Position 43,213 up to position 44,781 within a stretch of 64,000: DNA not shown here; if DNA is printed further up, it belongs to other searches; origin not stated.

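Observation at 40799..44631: Arn-like lipid-linked sugar module ending in a HAD-phosphatase and UbiA prenyl-phosphate glycosyltransferase fusion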

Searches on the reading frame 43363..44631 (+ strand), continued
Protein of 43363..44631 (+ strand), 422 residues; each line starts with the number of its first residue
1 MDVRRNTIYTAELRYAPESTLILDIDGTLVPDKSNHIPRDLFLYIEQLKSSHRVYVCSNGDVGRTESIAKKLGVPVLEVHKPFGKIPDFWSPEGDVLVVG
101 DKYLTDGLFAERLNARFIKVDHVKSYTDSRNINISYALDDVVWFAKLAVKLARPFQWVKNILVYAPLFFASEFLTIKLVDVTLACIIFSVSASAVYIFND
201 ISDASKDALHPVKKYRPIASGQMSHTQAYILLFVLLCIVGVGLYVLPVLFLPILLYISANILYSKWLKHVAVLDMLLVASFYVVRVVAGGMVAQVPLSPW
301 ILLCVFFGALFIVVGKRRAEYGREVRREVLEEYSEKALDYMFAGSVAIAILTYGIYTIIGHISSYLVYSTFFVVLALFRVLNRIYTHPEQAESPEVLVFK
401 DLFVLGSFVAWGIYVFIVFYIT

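Call 74: find_encoding_contigs(protein=P0097, flank=8000, max_places=1)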
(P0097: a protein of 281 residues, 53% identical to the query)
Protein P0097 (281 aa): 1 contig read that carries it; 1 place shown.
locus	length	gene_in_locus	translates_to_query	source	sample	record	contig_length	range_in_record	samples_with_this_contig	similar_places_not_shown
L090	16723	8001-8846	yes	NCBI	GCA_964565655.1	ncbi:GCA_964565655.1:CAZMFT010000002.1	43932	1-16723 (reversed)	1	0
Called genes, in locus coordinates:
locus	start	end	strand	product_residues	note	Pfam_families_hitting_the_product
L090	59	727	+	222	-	PF00534:Glycos_transf_1, PF13692:Glyco_trans_1_4, PF13524:Glyco_trans_1_2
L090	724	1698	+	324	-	PF05050:Methyltransf_21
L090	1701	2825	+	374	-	PF13439:Glyco_transf_4, PF13579:Glyco_trans_4_4, PF20706:GT4-conflict (weak), PF00534:Glycos_transf_1, PF13692:Glyco_trans_1_4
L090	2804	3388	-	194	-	PF00702:Hydrolase (weak), PF08645:PNK3P, PF13242:Hydrolase_like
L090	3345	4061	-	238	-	PF00483:NTP_transferase, PF12804:NTP_transf_3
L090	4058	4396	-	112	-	PF13580:SIS_2, PF01380:SIS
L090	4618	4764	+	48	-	-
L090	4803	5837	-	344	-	PF00288:GHMP_kinases_N, PF08544:GHMP_kinases_C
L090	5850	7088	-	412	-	PF01943:Polysacc_synt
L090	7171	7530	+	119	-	PF00893:Multi_Drug_Res (faint), PF10639:TMEM234 (weak)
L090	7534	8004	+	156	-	-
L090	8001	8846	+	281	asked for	PF01040:UbiA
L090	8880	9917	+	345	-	PF01073:3Beta_HSD, PF01370:Epimerase, PF02719:Polysacc_synt_2, PF04321:RmlD_sub_bind, PF13460:NAD_binding_10, PF16363:GDP_Man_Dehyd, PF07993:NAD_binding_4 (weak)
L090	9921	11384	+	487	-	-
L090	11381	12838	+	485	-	-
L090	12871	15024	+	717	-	PF04932:Wzy_C, PF13428:TPR_14 (faint), PF14559:TPR_19 (faint), PF07719:TPR_2 (faint)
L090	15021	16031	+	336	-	PF01565:FAD_binding_4, PF02873:MurB_C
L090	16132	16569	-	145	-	PF01371:Trp_repressor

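Call 79: search_protein_families(library=pfam, proteins=[L088:898-1779:+, L088:1789-2388:+, L088:2385-2741:+, L088:2746-3711:+, L088:3722-5419:+], max_evalue=0.1)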
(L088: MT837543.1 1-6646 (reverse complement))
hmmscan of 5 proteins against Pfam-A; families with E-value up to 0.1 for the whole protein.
L088:898-1779:+ (293 aa): 2 families
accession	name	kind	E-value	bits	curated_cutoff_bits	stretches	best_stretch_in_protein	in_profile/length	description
PF01040.23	UbiA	-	6.1e-24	85.1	34.2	1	36-253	22-228/250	UbiA prenyltransferase family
PF19211.5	CoV_NSP2_N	-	0.0075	16.4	29.7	1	185-239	35-89/204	Coronavirus replicase NSP2, N-terminal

L088:1789-2388:+ (199 aa): 1 family
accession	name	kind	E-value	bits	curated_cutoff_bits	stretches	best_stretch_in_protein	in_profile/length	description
PF12710.13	HAD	-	1.4e-31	110.9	27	1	5-186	1-188/189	haloacid dehalogenase-like hydrolase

L088:2385-2741:+ (118 aa): 3 families
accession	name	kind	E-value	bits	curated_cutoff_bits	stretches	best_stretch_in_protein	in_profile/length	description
PF00892.27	EamA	-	3.1e-07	31.2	28.2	1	51-116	69-134/135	EamA-like transporter family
PF00893.25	Multi_Drug_Res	-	7e-07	30.1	23.7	1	26-108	10-93/93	Small Multidrug Resistance protein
PF10639.15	TMEM234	-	0.0015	19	30.1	1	35-115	31-112/113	Putative transmembrane family 234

L088:2746-3711:+ (321 aa): 10 families
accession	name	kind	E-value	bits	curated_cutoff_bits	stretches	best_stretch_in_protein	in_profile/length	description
PF01370.27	Epimerase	-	3.3e-35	122.1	20.9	1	4-229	2-240/240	NAD dependent epimerase/dehydratase family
PF16363.11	GDP_Man_Dehyd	-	1.6e-28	100.6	27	1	4-313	1-331/332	GDP-mannose 4,6 dehydratase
PF01073.25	3Beta_HSD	-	7.5e-16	58.4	22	1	5-218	2-230/280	3-beta hydroxysteroid dehydrogenase/isomerase family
PF07993.18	NAD_binding_4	-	8.7e-11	41.9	20.1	2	66-180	90-218/258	Male sterility protein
PF04321.23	RmlD_sub_bind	-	2.9e-10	40.1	27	1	1-165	1-147/287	RmlD substrate binding domain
PF13460.12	NAD_binding_10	-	3.8e-06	27.3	27.2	1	7-170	1-147/184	NAD(P)H-binding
PF02719.21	Polysacc_synt_2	-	0.0011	18.6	20.2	1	18-223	16-223/293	Polysaccharide biosynthesis protein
PF02254.24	TrkA_N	-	0.0023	18.6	23.8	1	7-73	4-71/116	TrkA-N domain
PF03435.24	Sacchrp_dh_NADP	-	0.0097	16.7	25.1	1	5-80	3-84/129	Saccharopine dehydrogenase NADP binding domain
PF06690.17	HcgC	-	0.013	15.6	31.4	1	8-49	50-90/248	FeGP cofactor biosynthesis protein, methyltransferase HcgC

L088:3722-5419:+ (565 aa): 1 family
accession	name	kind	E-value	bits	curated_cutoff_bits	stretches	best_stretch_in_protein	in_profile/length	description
PF19510.5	DUF6044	-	2.4e-103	346.9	27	1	14-564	12-563/564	Protein of unknown function (DUF6044)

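Call 81: search_protein_families(library=ncbifam, proteins=[L088:1789-2388:+, L088:3722-5419:+, L088:2746-3711:+, L090:7534-8004:+], max_evalue=0.001)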
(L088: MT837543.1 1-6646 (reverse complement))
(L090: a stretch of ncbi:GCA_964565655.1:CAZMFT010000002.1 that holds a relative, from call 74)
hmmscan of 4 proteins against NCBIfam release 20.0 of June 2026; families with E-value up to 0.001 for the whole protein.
L088:1789-2388:+ (199 aa): 9 families
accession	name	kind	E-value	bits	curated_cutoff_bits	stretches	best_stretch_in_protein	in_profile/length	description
TIGR01490.1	HAD-SF-IB-hyp1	subfamily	8.3e-39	133.9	98.3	1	5-197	2-198/202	HAD-IB family hydrolase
TIGR01488.1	HAD-SF-IB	subfamily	4.2e-25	88.7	45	1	5-187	2-175/177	HAD-IB family phosphatase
NF052360.1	HolPasePseu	equivalog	2.7e-14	53.4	280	1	68-188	68-190/218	histidinol-phosphatase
NF052359.1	HolPaseNeis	equivalog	3.8e-13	49.6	400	1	85-191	85-196/221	histidinol-phosphatase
TIGR00338.1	serB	equivalog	3.3e-05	23.6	144.15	1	95-167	92-163/219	phosphoserine phosphatase SerB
TIGR01545.1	YfhB_g-proteo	equivalog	3.7e-05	23.6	259.25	1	2-192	5-197/210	phosphatidylglycerophosphatase C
TIGR01489.1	DKMTPPase-SF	subfamily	0.0002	21.5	81.55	0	4-20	3-19/188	MtnX-like HAD-IB family phosphatase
TIGR01491.1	HAD-SF-IB-PSPlk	hypoth_equivalog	0.00032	20.5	151.9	0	101-193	93-186/201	phosphoserine phosphatase-like hydrolase, archaeal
NF010109.0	PRK13582.1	equivalog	0.00062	19.5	133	1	99-190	78-164/205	bifunctional phosphoserine phosphatase/homoserine phosphotransferase ThrH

L088:3722-5419:+ (565 aa): 0 families

L088:2746-3711:+ (321 aa): 20 families
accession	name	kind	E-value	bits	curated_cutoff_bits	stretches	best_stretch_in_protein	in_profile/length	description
TIGR01181.1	dTDP_gluc_dehyt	equivalog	1.1e-23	83.9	365.1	1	3-320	2-313/321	dTDP-glucose 4,6-dehydratase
TIGR01179.1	galE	equivalog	4.3e-19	68.5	262.3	1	4-165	3-172/332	UDP-glucose 4-epimerase GalE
TIGR04180.1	EDH_00030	hypoth_equivalog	3e-14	52.8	475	1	5-172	3-178/297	NAD-dependent 4,6-dehydratase LegB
NF042422.1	oxyalk_red_OleD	equivalog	1.5e-12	47.5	580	1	1-220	1-218/329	2-alkyl-3-oxoalkanoate reductase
TIGR01777.1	yfcH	hypoth_equivalog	2.3e-12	47.1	207.35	1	4-265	2-258/292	TIGR01777 family oxidoreductase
TIGR03466.1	HpnA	hypoth_equivalog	4.1e-11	42.3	367.65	1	1-250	1-249/327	hopanoid-associated sugar epimerase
TIGR02622.1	CDP_4_6_dhtase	equivalog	7e-10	38.6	278.45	1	3-156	7-170/352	CDP-glucose 4,6-dehydratase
NF050030.1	thlkprotThyD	equivalog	1.6e-09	37.4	400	1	1-262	1-264/305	thylakoid membrane protein ThyD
NF042423.1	oxyalk_red_Shew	equivalog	1.8e-09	37.1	580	1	2-173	10-178/331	2-alkyl-3-oxoalkanoate reductase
TIGR01746.1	Thioester-redct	subfamily_domain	3.4e-09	36.4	213.35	1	87-173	107-199/371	thioester reductase domain-containing protein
TIGR01214.1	rmlD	equivalog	3.6e-09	36.1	224.05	1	4-165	3-146/285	dTDP-4-dehydrorhamnose reductase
TIGR01472.1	gmd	equivalog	1.5e-08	34.2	415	1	48-156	60-171/342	GDP-mannose 4,6-dehydratase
NF043036.1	ErythonDh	equivalog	2.3e-08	33.6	325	1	1-158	1-167/321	D-erythronate dehydrogenase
NF007956.0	PRK10675.1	subfamily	6.9e-08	32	394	1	1-163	1-172/338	UDP-glucose 4-epimerase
TIGR02197.1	heptose_epim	equivalog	1.1e-07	31.3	274.6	1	5-155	3-153/316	ADP-glyceromanno-heptose 6-epimerase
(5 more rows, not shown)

L090:7534-8004:+ (156 aa): 3 families
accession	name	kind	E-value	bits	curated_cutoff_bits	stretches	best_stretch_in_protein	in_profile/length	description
TIGR01668.1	YqeG_hyp_ppase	hypoth_equivalog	2.3e-06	27.3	89.1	1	17-114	27-127/170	YqeG family HAD IIIA-type phosphatase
NF045966.1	YcsE_rel_Pase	equivalog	0.00033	20.2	220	1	18-68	5-55/265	YcsE-related riboflavin metabolism phosphatase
TIGR01662.1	HAD-SF-IIIA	subfamily_domain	0.00063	19.9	44.6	0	17-123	2-139/141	HAD-IIIA family hydrolase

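Call 96: search_dna_similar(query=L087:5740-7224:+, collection=plasmids, mode=protein, max_evalue=1e-20, max_rows=60)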
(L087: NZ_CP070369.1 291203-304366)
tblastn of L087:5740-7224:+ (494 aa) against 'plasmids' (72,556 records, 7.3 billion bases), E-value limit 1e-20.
Records with a match: 90; places in all: 90; records where one place covers at least 80% of the query: 80.
Best place of each record, by identity: >=99% 1; <60% 89.
By first word of the organism name: Rhizobium 36; Sinorhizobium 5; Azospirillum 4; Cereibacter 3; Salipiger 3; Sphingomonadaceae 3; Burkholderia 3; Mesorhizobium 3; Vibrio 3; Paracoccus 2; and 21 more.
By predicted mobility (MOB-suite, as given by PLSDB): non-mobilizable 62; conjugative 21; mobilizable 7.
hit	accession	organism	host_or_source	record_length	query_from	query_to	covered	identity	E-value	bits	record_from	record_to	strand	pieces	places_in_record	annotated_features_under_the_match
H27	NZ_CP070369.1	Paracoccus methylovorus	whole organism,grassland soil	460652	1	494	100%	100.0%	0e+0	947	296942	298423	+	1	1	UbiA family prenyltransferase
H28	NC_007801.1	Jannaschia sp. CCS1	-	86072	20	492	96%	47.7%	5e-118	389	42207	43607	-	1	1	UbiA family prenyltransferase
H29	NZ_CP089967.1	Cereibacter azotoformans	Owen's River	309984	26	492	95%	47.0%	8e-104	348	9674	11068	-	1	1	UbiA family prenyltransferase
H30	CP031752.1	Cereibacter sphaeroides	cell culture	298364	26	492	95%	47.0%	1e-103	347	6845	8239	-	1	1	UbiA family prenyltransferase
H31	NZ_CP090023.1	Cereibacter azotoformans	cell culture,Aquaculture sediment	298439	26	492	95%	47.0%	1e-103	347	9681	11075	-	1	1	UbiA family prenyltransferase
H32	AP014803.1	Rhodovulum sulfidophilum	-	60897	26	492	95%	45.6%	2e-104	350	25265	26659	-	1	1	prenyltransferase family protein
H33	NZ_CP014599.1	Salipiger sp. CCB-MM3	mangrove soil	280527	19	493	96%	44.4%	1e-106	355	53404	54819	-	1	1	UbiA family prenyltransferase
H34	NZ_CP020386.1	Rhodovulum sp. MB263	cell culture,mud flat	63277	26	492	95%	45.0%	3e-108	360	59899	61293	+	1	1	UbiA family prenyltransferase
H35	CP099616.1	Sphingomonadaceae bacterium OTU29LAMAA1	Arabidopsis thaliana,pure culture,leaf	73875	7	487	97%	43.3%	3e-92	314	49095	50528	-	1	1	UbiA family prenyltransferase | hypothetical protein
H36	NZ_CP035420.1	Leisingera sp. NJS204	cell culture,Marine Biofilm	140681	24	493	95%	44.1%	1e-96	327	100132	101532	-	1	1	UbiA family prenyltransferase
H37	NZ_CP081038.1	Leisingera sp. M527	-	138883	24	493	95%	44.1%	3e-96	326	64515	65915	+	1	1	UbiA family prenyltransferase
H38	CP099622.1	Sphingomonadaceae bacterium OTU29THOMA1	Arabidopsis thaliana,pure culture,leaf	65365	15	487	96%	43.6%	6e-92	313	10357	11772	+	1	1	UbiA family prenyltransferase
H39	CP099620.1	Sphingomonadaceae bacterium OTU29MARTA1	Arabidopsis thaliana,pure culture,leaf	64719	15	487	96%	43.6%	7e-92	313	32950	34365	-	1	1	UbiA family prenyltransferase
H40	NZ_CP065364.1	Ruegeria sp. SCSIO 43209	Galaxea fascicularis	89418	26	493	95%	43.9%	8e-101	339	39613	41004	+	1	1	UbiA family prenyltransferase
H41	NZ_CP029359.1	Azospirillum thermophilum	cell culture,hot spring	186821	21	488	95%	43.6%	3e-83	288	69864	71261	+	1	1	UbiA family prenyltransferase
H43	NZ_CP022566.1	Rhizobium leguminosarum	Root nodule,Pisum sativum root-nodule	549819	8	487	97%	41.6%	6e-95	322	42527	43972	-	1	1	UbiA family prenyltransferase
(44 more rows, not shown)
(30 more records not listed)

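Call 97: get_annotated_region(hit=H43, flank=5000)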
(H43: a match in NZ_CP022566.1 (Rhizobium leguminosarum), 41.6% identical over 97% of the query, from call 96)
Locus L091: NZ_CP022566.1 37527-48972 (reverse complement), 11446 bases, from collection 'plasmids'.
description: Rhizobium leguminosarum bv. viciae strain BIHB 1148 plasmid pSK02, complete sequence
organism: Rhizobium leguminosarum (NCBI taxid 387)
taxonomy: Bacteria; Pseudomonadota; Alphaproteobacteria; Hyphomicrobiales; Rhizobiaceae; Rhizobium; Rhizobium leguminosarum
host: -; source: Root nodule,Pisum sativum root-nodule; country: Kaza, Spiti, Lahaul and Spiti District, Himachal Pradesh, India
typing (MOB-suite, as given by PLSDB): mobilizable; relaxase MOBQ
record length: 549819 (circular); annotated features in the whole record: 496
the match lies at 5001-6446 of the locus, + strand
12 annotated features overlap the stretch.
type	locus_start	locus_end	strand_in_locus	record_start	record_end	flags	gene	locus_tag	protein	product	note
CDS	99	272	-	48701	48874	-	-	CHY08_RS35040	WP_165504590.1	hypothetical protein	-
CDS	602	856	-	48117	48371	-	-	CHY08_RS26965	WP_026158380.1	DUF2934 domain-containing protein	-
CDS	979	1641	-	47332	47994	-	-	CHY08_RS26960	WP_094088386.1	UdgX family uracil-DNA binding protein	-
CDS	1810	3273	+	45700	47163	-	-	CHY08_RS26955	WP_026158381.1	phosphatidylserine/phosphatidylglycerophosphate/ cardiolipin synthase family protein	-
CDS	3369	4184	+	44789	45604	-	-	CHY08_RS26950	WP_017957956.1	endonuclease/exonuclease/phosphatase family protein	-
CDS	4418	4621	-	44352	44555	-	-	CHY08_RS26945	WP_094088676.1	hypothetical protein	-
CDS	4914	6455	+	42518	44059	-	-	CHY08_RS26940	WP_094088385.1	UbiA family prenyltransferase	-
CDS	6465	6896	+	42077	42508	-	-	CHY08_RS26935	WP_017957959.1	GtrA family protein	-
CDS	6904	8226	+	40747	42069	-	-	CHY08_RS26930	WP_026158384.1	FAD-binding oxidoreductase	-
CDS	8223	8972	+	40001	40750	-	-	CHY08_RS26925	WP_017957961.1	SDR family oxidoreductase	-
CDS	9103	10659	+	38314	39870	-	-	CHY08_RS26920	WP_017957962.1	hypothetical protein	-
CDS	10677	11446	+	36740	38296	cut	-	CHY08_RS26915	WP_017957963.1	hypothetical protein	-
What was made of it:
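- Closest known: NCBIfam NF006088. Different: The partners are GtrA plus a DprE1-like FAD oxidoreductase and a DprE2-like SDR in Rhizobium (call 97).
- A Rhizobium plasmid carries a HAD-IB-UbiA fusion, GtrA, a FAD oxidoreductase, an SDR and a 518-aa hypothetical protein (call 97).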
